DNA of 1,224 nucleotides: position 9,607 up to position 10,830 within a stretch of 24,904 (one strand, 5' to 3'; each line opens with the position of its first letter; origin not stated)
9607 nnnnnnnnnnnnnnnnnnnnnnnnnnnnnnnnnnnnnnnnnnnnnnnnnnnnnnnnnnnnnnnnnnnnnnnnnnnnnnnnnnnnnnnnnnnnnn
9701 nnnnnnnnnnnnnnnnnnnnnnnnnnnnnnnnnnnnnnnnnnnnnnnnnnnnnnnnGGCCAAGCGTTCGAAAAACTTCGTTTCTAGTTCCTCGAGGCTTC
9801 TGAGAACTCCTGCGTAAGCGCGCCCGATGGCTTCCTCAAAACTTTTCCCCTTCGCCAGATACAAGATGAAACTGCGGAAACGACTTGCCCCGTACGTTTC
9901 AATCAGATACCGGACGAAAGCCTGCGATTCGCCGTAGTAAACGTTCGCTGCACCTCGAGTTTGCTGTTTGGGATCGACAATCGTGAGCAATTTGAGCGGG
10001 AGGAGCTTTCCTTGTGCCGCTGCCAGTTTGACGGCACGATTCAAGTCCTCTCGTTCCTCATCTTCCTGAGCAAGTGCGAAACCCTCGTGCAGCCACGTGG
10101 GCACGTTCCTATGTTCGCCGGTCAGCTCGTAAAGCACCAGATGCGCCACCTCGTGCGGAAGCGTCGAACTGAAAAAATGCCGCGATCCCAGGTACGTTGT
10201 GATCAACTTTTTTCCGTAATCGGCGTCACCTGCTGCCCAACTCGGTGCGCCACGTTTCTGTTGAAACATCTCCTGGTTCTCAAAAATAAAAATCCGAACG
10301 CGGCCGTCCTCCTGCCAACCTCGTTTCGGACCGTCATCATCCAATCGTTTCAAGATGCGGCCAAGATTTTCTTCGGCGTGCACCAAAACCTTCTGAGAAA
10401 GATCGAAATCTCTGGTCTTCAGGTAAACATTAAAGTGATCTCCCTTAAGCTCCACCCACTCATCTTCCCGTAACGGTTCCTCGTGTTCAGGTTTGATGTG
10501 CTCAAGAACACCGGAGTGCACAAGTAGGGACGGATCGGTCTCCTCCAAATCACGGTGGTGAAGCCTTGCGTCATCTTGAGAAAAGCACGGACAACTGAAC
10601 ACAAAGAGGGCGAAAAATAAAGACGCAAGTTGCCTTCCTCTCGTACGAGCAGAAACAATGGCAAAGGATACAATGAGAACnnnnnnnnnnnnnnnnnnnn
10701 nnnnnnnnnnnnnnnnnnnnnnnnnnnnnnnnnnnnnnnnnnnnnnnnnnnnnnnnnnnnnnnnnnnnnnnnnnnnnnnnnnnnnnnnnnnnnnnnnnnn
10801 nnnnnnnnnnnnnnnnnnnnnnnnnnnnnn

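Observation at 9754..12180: Lnt fused to a C-terminal HExxH metallopeptidase-like periplasmic domain, in a lipoprotein-pathway neighbourhood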

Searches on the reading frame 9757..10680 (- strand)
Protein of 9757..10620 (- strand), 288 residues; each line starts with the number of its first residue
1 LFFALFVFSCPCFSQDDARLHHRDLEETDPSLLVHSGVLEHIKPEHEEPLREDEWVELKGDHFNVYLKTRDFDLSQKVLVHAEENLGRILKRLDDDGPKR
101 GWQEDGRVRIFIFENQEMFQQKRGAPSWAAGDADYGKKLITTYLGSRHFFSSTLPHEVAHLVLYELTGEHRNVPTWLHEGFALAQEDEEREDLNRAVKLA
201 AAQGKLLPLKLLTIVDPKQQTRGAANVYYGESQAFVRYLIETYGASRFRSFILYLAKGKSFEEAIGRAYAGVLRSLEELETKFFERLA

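Call 4: search_protein_families(library=pfam, proteins=[window:9757-10620:-], max_evalue=1)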
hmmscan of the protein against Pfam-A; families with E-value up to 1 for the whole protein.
window:9757-10620:- (288 aa): 4 families
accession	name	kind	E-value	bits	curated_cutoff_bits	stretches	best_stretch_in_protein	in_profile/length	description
PF13485.12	Peptidase_MA_2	-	4.1e-17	63.1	32.4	1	101-278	14-193/201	Peptidase MA superfamily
PF10263.15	SprT-like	-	0.0021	18.3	25.6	1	142-169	51-80/108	SprT-like family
PF03363.18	Herpes_LP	-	0.037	14.3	25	1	82-132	20-69/174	Herpesvirus leader protein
PF07607.17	DUF1570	-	0.12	13.1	22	1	152-189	3-42/129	Protein of unknown function (DUF1570)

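Call 9: find_homologous_proteins(query=window:9757-10485:-, max_evalue=0.001)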
Query window:9757-10485:- (243 aa): 17 proteins with E <= 0.001 among 761 candidates.
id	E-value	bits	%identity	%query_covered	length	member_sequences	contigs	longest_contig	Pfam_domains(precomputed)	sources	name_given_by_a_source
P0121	6.2e-129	447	81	100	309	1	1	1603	PF13485.12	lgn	-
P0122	2.2e-126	438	80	100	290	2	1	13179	PF13485.12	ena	-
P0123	6.4e-77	276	57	96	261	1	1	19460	PF13485.12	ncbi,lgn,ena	-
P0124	2.4e-73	265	54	96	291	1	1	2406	PF13485.12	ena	-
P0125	1.4e-72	262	54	96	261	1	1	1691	PF13485.12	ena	-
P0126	4.4e-10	58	27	98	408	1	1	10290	PF13485.12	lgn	-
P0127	2.7e-8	52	32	65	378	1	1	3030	PF14559.13,PF23914.2,PF13414.13,PF13432.13,PF13428.13,PF13485.12,PF07719.24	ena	-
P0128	1.5e-7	49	30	88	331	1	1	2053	PF13485.12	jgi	jgi:hypothetical protein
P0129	1.0e-6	47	28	75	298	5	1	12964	PF13485.12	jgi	jgi:hypothetical protein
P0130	1.5e-6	46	28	86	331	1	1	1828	PF13485.12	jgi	-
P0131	9.9e-6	43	29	67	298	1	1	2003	PF13485.12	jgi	jgi:hypothetical protein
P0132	1.2e-5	43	29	87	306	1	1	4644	PF13485.12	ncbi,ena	-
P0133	4.9e-5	41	33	68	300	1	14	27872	PF13485.12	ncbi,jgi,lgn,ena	ncbi:MAG TPA: hypothetical protein VGG06_18195 [Thermoanaerobaculia bacterium]|jgi:hypothetical prot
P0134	9.7e-5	40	26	97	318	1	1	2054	PF13485.12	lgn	-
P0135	4.0e-4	38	29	67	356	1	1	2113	PF13485.12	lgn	-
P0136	4.4e-4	38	29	81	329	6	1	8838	PF13485.12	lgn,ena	-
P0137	5.6e-4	38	28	70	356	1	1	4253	PF13485.12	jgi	jgi:hypothetical protein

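Call 12: find_encoding_contigs(protein=P0122, flank=6000, max_places=3)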
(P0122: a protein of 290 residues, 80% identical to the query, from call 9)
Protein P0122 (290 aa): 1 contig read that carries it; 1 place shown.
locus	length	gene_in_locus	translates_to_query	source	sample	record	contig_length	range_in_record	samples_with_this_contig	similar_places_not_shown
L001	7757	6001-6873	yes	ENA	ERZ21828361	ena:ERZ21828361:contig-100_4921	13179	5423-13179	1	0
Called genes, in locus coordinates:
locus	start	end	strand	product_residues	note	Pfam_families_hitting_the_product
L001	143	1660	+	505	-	PF01541:GIY-YIG, PF27096:UvrC_M, PF08459:UvrC_RNaseH_dom, PF14520:HHH_5 (faint)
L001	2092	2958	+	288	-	PF03462:PCRF, PF00472:RF-1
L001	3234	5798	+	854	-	PF07517:SecA_DEAD, PF00270:DEAD (faint), PF01043:SecA_PP_bind, PF21090:P-loop_SecA, PF07516:SecA_SW, PF02810:SEC-C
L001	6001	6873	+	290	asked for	PF13485:Peptidase_MA_2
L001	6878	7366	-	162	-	PF17263:DUF5329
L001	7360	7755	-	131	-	?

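Call 13: find_encoding_contigs(protein=P0123, flank=6000, max_places=3)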
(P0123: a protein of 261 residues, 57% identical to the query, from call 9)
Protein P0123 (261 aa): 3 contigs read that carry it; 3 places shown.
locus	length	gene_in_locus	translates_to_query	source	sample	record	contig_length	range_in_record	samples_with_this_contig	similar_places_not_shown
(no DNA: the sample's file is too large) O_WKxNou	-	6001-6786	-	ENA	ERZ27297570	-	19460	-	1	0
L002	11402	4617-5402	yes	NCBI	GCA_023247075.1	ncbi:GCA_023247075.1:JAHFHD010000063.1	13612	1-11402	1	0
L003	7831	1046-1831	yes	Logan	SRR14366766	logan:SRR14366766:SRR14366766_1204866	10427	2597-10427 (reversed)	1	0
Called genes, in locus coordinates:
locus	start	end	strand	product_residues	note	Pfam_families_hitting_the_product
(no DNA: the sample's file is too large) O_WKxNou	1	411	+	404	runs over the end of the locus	PF17785:PUA_3, PF10672:Methyltrans_SAM, PF02475:TRM5-TYW2_MTfase (weak), PF03602:Cons_hypoth95, PF05175:MTS (weak)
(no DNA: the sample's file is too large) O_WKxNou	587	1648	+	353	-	PF03462:PCRF, PF00472:RF-1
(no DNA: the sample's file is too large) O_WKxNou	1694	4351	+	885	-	PF07517:SecA_DEAD, PF00270:DEAD (faint), PF01043:SecA_PP_bind, PF21090:P-loop_SecA, PF07516:SecA_SW, PF02810:SEC-C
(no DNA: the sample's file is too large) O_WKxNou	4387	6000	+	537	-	PF20154:LNT_N, PF00795:CN_hydrolase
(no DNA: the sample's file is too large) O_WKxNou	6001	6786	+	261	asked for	PF13485:Peptidase_MA_2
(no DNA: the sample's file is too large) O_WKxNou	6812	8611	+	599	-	PF13424:TPR_12, PF13414:TPR_11, PF13432:TPR_16, PF00515:TPR_1, PF07719:TPR_2, PF13414:TPR_11, PF00515:TPR_1, PF07719:TPR_2, +27 more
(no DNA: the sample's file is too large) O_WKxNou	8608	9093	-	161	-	PF17263:DUF5329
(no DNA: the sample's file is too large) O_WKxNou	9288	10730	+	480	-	PF01336:tRNA_anti-codon, PF00152:tRNA-synt_2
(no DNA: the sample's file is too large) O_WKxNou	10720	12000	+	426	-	PF12704:MacB_PCD, PF02687:FtsX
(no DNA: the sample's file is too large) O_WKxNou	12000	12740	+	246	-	PF00005:ABC_tran, PF02463:SMC_N (faint), PF13304:AAA_21 (faint)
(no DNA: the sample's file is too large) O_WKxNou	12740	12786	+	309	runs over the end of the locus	PF01063:Aminotran_4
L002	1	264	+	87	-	?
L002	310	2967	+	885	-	PF07517:SecA_DEAD, PF00270:DEAD (faint), PF01043:SecA_PP_bind, PF21090:P-loop_SecA, PF07516:SecA_SW, PF02810:SEC-C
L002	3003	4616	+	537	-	PF20154:LNT_N, PF00795:CN_hydrolase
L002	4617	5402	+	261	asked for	PF13485:Peptidase_MA_2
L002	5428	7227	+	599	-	PF13424:TPR_12, PF13414:TPR_11, PF13432:TPR_16, PF00515:TPR_1, PF07719:TPR_2, PF13414:TPR_11, PF00515:TPR_1, PF07719:TPR_2, +27 more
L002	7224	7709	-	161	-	PF17263:DUF5329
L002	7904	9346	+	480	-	PF01336:tRNA_anti-codon, PF00152:tRNA-synt_2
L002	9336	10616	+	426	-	PF12704:MacB_PCD, PF02687:FtsX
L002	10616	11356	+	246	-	PF00005:ABC_tran, PF02463:SMC_N (faint), PF13304:AAA_21 (faint)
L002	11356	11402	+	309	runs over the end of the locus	PF01063:Aminotran_4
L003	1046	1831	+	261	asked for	PF13485:Peptidase_MA_2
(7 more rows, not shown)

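Call 24: find_related_loci(query=A2, collection=genome_contigs, flank=5000)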
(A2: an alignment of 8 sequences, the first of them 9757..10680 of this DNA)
Query A2 (308 aa) in genome_contigs; peptide patterns used: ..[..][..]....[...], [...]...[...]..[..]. (x = any residue, [..] = any of these).
145 stretches matched a pattern; 16 encode a relative of the query (tblastn E <= 1e-3); 16 distinct loci.
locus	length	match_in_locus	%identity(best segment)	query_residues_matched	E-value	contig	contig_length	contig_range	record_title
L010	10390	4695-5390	57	75-307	8e-83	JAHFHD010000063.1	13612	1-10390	MAG: Candidatus Omnitrophota bacterium isolate nzgw330 NODE_6395_length_13613_cov_4.741402, whole genome shotgun sequenc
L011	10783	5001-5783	46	45-307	1e-76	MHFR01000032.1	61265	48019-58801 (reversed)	MAG: Omnitrophica bacterium RIFCSPLOWO2_12_FULL_44_17 rifcsplowo2_12_scaffold_307, whole genome shotgun sequence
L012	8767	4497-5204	50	72-307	2e-74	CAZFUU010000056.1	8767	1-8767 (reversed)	MAG TPA_asm: uncultured bacterium isolate SRP263991_co7_896 genome assembly, contig: NODE_16887_length_8767_cov_4.158058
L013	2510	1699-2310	33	74-279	5e-26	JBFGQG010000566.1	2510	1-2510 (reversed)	MAG: Anaerolineales bacterium isolate Mix_sand04.2021.02.G.36 k141_979906_length_2510_cov_7.0000, whole genome shotgun s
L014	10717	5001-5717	30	66-304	1e-20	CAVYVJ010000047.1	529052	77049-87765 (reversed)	MAG: uncultured Verrucomicrobiae bacterium isolate MFD03975.bin.2.189 genome assembly, contig: contig_92581, whole genom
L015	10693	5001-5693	29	70-303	1e-18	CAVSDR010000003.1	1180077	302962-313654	MAG: uncultured Verrucomicrobiae bacterium isolate MFD02581.bin.1.193 genome assembly, contig: contig_34206, whole genom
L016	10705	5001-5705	28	70-304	7e-17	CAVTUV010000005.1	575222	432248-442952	MAG: uncultured Verrucomicrobiae bacterium isolate MFD04944.bin.2.52 genome assembly, contig: contig_36332, whole genome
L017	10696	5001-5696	30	70-303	6e-16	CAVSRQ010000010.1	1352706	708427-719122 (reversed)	MAG: uncultured Verrucomicrobiae bacterium isolate MFD01275.bin.1.189 genome assembly, contig: contig_5001, whole genome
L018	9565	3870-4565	28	70-303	1e-15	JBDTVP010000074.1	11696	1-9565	MAG: Spartobacteria bacterium isolate cluster3_bin.70 NODE_24014_length_11696_cov_30.406408, whole genome shotgun sequen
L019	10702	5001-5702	29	70-303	3e-15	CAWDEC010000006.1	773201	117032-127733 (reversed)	MAG: uncultured Verrucomicrobiae bacterium isolate MFD05841.bin.1.230 genome assembly, contig: contig_16183, whole genom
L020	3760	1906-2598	28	70-300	5e-15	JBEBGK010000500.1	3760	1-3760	MAG: Chthoniobacteraceae bacterium isolate ASF_20 NODE_24627_length_3760_cov_2.175362, whole genome shotgun sequence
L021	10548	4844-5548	29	70-304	1e-13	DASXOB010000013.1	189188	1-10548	MAG TPA_asm: Chthoniobacterales bacterium isolate SMAG_U5369 k141_862931, whole genome shotgun sequence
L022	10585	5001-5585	26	75-272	1e-12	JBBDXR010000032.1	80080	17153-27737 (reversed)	MAG: Anaerolineales bacterium isolate LejiaD_59_59 Lejia_D_611_length_80080_cov_36, whole genome shotgun sequence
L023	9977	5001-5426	32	172-285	5e-10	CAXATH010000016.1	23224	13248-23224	MAG TPA_asm: uncultured Hyphomonadaceae bacterium isolate ERR2752158_binner123_Refined_51 genome assembly, contig: ERZ27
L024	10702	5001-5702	29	70-303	4e-15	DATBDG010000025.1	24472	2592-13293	MAG TPA_asm: Chthoniobacterales bacterium isolate SMAG_U5805 k141_3290800, whole genome shotgun sequence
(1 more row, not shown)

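Call 27: search_solved_structures(query=A2, max_evalue=10, show_alignments=2)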
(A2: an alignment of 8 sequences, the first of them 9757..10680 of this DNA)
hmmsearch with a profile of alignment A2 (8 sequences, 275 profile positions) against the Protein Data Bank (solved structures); distinct sequences matched with E-value up to 10: 2.
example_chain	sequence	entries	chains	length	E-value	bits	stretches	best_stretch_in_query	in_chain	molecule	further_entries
3cia_A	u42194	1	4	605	0.0056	19.2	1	137-248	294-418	cold-active aminopeptidase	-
6bii_A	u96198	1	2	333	0.83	12.1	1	42-98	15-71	Glyoxylate reductase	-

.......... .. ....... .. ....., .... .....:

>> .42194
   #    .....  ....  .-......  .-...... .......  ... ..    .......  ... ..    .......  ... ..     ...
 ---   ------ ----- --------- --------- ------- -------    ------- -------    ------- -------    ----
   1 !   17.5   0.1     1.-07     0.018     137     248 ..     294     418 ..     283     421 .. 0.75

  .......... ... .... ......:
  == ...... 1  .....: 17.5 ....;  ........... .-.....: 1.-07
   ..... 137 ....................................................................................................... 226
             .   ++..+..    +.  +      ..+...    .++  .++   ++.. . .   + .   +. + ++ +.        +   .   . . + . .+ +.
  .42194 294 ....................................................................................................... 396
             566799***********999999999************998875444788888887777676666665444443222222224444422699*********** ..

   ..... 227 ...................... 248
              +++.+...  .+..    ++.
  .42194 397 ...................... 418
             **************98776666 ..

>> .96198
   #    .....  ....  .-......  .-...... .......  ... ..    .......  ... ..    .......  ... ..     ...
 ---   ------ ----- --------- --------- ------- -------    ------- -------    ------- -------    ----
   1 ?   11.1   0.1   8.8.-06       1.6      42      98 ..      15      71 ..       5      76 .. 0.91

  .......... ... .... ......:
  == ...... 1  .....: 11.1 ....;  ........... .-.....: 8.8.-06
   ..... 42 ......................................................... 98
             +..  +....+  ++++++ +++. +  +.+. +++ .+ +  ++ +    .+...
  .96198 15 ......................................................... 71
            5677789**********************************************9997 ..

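Call 31: find_homologous_proteins(query=A2, max_evalue=1e-10)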
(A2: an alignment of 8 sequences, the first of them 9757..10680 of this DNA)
Query A2 (8 sequences) (308 aa, profile of the alignment): 38 proteins with E <= 1e-10 among 7737 candidates.
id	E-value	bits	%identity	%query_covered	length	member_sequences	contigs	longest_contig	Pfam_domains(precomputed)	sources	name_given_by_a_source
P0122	1.1e-136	473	76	94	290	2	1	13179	PF13485.12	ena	-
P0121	1.8e-135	469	76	100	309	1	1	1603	PF13485.12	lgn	-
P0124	1.9e-126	439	54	76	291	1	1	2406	PF13485.12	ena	-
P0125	3.8e-121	422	54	76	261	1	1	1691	PF13485.12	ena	-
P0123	6.2e-119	414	57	76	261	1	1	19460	PF13485.12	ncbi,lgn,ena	-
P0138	1.4e-100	354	49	76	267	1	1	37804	PF13485.12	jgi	jgi:hypothetical protein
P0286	3.6e-55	205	34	76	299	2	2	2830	PF13485.12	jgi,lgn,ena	-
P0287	1.8e-41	160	28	77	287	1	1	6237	PF13485.12,PF01433.27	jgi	jgi:hypothetical protein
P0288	3.0e-40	156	31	73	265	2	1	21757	PF13485.12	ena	-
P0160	3.5e-40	156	37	75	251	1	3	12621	-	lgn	-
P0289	1.0e-37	148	29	74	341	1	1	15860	PF13485.12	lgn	-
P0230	2.7e-37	147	29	73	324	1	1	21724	PF13485.12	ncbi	-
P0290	9.1e-37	145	33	71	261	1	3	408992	PF13485.12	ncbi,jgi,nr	ncbi:MAG: hypothetical protein C4533_02130 [Candidatus Omnitrophota bacterium]|jgi:hypothetical prot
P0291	9.5e-37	145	31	73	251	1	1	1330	PF13485.12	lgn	-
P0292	1.0e-17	82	30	76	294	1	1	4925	PF13485.12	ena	-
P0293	2.0e-17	81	30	71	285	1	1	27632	PF13485.12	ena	-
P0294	6.6e-17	80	30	76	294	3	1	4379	PF13485.12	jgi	jgi:hypothetical protein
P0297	4.2e-14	70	28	77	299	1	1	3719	PF13485.12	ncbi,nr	ncbi:MAG: hypothetical protein H0U88_05590 [Chthoniobacterales bacterium]|nr:hypothetical protein [C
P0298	5.4e-14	70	29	61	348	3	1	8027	PF00515.35,PF13432.13,PF13485.12,PF07719.24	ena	-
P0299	6.9e-14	70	28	54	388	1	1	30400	PF13485.12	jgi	-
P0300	7.3e-14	70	34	59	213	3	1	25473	PF13485.12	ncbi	ncbi:MAG: hypothetical protein ABI233_03170 [Chthoniobacterales bacterium]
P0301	7.8e-14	70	28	54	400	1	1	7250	PF13414.13,PF13432.13,PF13485.12,PF07719.24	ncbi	-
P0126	9.3e-14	69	27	77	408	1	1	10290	PF13485.12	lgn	-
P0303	1.7e-13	68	27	54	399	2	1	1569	PF13414.13,PF13485.12,PF07719.24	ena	-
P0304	3.1e-13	68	28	65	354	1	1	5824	PF13485.12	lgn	-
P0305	5.2e-13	67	28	52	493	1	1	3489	PF13584.13,PF13432.13,PF13485.12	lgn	-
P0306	7.2e-13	66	29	57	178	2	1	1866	PF13485.12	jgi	jgi:hypothetical protein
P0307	1.3e-12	66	27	69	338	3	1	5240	PF13485.12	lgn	-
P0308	1.7e-12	65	30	46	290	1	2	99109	PF13485.12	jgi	jgi:hypothetical protein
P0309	4.9e-12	64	34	63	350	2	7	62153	PF13485.12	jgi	-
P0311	3.1e-11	61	24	54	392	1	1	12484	PF13485.12,PF07719.24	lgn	-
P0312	3.8e-11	61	28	54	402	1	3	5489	PF13414.13,PF13432.13,PF13485.12,PF07719.24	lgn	-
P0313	6.7e-11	60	24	92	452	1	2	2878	PF13485.12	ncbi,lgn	ncbi:MAG: hypothetical protein AAFS10_19080 [Myxococcota bacterium]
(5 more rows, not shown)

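Call 55: find_related_loci(query=A2, collection=metagenome_contigs, flank=4000)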
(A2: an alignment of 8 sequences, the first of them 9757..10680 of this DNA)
Query A2 (308 aa) in metagenome_contigs; peptide patterns used: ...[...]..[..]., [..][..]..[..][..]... (x = any residue, [..] = any of these).
562 stretches matched a pattern; 41 encode a relative of the query (tblastn E <= 1e-3); 41 distinct loci.
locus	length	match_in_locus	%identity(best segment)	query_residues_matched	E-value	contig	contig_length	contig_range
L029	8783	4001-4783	46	45-307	2e-76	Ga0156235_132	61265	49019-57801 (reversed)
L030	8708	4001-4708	38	74-308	3e-46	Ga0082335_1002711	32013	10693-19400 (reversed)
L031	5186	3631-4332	35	75-307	6e-38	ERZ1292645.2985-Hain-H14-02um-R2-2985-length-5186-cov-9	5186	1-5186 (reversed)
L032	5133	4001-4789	33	44-305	1e-36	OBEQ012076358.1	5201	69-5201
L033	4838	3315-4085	33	74-307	1e-36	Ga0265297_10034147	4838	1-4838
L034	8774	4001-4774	32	73-307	5e-35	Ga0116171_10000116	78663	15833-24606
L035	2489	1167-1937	33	74-307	3e-35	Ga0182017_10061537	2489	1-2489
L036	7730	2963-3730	32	70-300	1e-34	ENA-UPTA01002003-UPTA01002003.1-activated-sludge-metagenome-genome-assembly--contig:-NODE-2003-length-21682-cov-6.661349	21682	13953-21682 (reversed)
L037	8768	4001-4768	32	70-300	2e-34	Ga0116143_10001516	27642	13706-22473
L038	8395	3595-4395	31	72-300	3e-34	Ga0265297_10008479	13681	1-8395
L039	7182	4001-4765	33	72-303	4e-34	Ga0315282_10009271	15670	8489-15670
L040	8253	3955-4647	33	73-303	6e-34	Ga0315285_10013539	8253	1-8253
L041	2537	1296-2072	33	72-307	1e-33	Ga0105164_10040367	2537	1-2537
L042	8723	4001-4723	30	73-307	2e-33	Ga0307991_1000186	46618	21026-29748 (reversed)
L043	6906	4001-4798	28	74-303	2e-32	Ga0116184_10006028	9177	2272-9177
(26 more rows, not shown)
